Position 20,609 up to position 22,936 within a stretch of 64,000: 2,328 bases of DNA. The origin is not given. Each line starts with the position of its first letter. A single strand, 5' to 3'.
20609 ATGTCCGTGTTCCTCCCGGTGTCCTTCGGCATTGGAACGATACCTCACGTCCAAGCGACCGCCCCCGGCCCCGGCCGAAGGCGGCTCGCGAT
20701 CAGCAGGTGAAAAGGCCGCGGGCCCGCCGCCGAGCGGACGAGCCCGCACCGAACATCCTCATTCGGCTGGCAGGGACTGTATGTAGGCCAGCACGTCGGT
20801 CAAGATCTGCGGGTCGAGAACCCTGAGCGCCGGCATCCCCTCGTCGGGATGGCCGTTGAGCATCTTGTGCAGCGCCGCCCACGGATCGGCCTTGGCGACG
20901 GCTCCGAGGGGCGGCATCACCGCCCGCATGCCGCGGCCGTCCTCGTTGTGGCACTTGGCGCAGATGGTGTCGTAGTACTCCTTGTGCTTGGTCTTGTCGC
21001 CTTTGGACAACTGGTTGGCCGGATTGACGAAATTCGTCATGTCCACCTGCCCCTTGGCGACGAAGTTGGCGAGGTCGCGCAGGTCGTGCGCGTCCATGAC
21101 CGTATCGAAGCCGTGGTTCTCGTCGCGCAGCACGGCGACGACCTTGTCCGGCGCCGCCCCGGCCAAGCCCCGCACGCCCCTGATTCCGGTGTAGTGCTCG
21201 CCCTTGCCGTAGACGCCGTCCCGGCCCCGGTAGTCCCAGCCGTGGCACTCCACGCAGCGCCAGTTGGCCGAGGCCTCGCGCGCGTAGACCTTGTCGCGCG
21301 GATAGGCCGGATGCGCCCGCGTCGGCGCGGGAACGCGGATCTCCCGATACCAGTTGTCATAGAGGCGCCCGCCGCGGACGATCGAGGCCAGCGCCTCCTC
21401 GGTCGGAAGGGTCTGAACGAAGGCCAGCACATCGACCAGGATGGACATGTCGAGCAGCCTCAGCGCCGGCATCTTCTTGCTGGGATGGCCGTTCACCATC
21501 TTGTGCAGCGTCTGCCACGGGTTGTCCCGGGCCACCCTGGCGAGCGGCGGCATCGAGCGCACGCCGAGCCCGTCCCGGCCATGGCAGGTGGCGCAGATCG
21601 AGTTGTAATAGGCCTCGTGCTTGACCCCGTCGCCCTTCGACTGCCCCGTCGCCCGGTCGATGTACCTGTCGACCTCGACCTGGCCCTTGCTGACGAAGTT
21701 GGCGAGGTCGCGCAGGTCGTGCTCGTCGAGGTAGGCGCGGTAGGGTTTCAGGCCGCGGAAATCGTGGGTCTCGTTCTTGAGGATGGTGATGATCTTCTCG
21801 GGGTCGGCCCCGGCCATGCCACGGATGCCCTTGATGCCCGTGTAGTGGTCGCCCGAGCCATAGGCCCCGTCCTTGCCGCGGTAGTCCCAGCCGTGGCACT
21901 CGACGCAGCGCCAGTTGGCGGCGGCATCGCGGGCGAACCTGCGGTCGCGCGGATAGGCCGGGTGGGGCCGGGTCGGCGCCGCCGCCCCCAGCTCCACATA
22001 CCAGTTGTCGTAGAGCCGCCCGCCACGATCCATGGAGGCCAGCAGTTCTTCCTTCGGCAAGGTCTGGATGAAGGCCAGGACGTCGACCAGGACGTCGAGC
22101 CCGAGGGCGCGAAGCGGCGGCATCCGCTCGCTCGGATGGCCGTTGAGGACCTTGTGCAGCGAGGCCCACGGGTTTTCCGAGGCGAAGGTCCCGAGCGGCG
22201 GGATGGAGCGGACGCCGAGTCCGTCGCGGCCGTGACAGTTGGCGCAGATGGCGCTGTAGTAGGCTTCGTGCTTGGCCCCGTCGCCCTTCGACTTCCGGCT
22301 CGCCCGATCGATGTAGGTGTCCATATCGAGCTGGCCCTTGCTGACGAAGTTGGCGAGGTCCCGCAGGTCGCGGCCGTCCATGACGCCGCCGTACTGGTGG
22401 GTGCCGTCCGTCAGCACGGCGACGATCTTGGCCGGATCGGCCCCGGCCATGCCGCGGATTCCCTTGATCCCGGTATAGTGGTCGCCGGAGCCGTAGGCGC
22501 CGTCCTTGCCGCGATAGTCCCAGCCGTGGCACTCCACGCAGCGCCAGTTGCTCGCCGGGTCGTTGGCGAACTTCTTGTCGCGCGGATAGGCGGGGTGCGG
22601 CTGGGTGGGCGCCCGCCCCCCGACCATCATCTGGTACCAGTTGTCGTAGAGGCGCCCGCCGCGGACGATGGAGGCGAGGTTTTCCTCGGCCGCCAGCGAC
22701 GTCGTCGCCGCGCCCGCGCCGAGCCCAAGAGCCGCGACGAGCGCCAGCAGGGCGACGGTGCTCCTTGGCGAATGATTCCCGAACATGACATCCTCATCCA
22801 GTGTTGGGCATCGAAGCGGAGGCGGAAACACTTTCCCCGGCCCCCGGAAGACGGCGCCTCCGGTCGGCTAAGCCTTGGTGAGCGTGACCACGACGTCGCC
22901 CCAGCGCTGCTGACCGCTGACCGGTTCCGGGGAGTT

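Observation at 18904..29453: Ten-kb Tat-exported molybdoenzyme cluster in ttrBCA gene order wrapped in four c-type cytochromes: candidate uncharacterised respiratory module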

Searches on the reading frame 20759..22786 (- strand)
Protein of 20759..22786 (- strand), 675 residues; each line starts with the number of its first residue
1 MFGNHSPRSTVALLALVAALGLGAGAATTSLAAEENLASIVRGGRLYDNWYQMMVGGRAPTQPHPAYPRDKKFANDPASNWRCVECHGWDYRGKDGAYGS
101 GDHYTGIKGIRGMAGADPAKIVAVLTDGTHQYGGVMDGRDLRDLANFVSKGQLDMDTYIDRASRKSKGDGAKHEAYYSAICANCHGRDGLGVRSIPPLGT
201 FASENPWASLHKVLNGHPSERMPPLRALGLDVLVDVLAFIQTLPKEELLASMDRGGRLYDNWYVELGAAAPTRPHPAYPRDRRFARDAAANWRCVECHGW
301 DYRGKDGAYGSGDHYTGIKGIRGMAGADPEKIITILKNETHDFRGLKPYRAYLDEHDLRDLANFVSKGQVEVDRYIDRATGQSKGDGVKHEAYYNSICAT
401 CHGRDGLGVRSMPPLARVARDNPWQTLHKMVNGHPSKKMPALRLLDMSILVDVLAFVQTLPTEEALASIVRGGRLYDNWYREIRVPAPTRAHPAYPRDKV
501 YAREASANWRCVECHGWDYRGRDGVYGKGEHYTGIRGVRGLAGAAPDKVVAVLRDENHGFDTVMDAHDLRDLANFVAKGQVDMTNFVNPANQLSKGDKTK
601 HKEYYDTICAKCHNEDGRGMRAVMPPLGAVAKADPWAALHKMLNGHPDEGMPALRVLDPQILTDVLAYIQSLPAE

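Call 4: search_protein_families(library=pfam, proteins=[window:20759-22786:-], max_evalue=0.01)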
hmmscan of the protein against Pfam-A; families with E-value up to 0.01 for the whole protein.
window:20759-22786:- (675 aa): 7 families
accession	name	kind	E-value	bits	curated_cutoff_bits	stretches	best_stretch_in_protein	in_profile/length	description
PF13442.11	Cytochrome_CBB3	-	9.5e-33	112.8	27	4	391-448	7-59/68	Cytochrome C oxidase, cbb3-type, subunit III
PF00034.26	Cytochrom_C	-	1.8e-24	87.3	21.3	1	602-672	5-89/90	Cytochrome c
PF09086.16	DUF1924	-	1.4e-06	29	22.5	0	286-325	21-54/96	Domain of unknown function (DUF1924)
PF14522.11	Cytochrome_C7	-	7.7e-06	26.1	24.8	0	600-615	7-50/67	Cytochrome c7 and related cytochrome c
PF25453.1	DUF7898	-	0.00025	21.9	27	0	316-338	23-45/80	Domain of unknown function (DUF7898)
PF02085.21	Cytochrom_CIII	-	0.0029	18.3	22.9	0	599-615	23-39/101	Class III cytochrome C family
PF09699.15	Paired_CXXCH_1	-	0.0076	16.4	20.6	0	606-616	29-39/41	Doubled CXXCH motif (Paired_CXXCH_1)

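Call 5: search_protein_families(library=ncbifam, proteins=[window:20759-22786:-], max_evalue=0.01)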
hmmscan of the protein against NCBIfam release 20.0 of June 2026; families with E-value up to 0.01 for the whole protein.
window:20759-22786:- (675 aa): 13 families
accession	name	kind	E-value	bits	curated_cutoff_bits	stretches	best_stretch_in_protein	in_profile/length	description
NF045773.1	cytochro_C550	exception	1.9e-22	79.4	125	1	384-442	46-102/118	cytochrome c550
NF045774.1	cytochro_C551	exception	1.3e-15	57.3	118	0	381-440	33-90/110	cytochrome c551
TIGR00782.1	ccoP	equivalog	3.6e-14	52.7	179.95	2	288-413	112-229/285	cytochrome-c oxidase, cbb3-type subunit III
NF050122.1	bc1_QcrC_actin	exception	4.5e-12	45.8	200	1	509-672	50-211/253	cytochrome bc1 complex diheme cytochrome c subunit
NF011054.0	PRK14486.1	equivalog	4.2e-09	36.3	447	0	599-671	216-289/294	putative bifunctional cbb3-type cytochrome c oxidase subunit II/cytochrome c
TIGR02603.1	CxxCH_TIGR02603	domain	6.8e-06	26.1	68.15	0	385-437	1-52/134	putative heme-binding domain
NF049874.1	PdsA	exception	1.8e-05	24.7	330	0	397-439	27-70/198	periplasmic diheme shuttle PdsA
TIGR03806.1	chp_HNE_0200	subfamily_domain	4.8e-05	22.7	313.3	0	594-621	206-233/314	SO2930 family diheme c-type cytochrome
NF052246.1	SorB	equivalog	0.00075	19.5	93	0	504-519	21-36/80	SorB family sulfite dehydrogenase c-type cytochrome subunit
NF045722.1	c3_cytochr_TmcA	equivalog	0.00077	19.3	114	0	595-619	92-116/125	acidic tetraheme cytochrome c3 TmcA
NF041199.1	trx7_PDZ_seleno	equivalog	0.0028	16.6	300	0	246-298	109-164/390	Trx7/PDZ domain-containing (seleno)protein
TIGR03874.1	4cys_cytochr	equivalog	0.0047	16.7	161.75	0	393-426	39-72/143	c-type cytochrome, methanol metabolism-related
NF008659.0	PRK11659.1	equivalog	0.0047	16.6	184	0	598-620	38-60/188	cytochrome c nitrite reductase pentaheme subunit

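Call 61: search_solved_structures(query=window:20759-22786:-, max_evalue=0.01)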
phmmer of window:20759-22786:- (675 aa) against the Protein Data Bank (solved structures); distinct sequences matched with E-value up to 0.01: 4.
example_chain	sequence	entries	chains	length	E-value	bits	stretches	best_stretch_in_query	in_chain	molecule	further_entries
4wq7_A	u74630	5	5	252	0.007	17.9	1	293-409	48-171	Thiosulfate dehydrogenase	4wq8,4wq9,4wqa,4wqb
4v2k_A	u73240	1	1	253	0.007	17.9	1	293-409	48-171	THIOSULFATE DEHYDROGENASE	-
4wqc_A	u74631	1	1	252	0.0077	17.7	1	293-409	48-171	Thiosulfate dehydrogenase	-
4wqd_A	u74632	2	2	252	0.0077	17.7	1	293-409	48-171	Thiosulfate dehydrogenase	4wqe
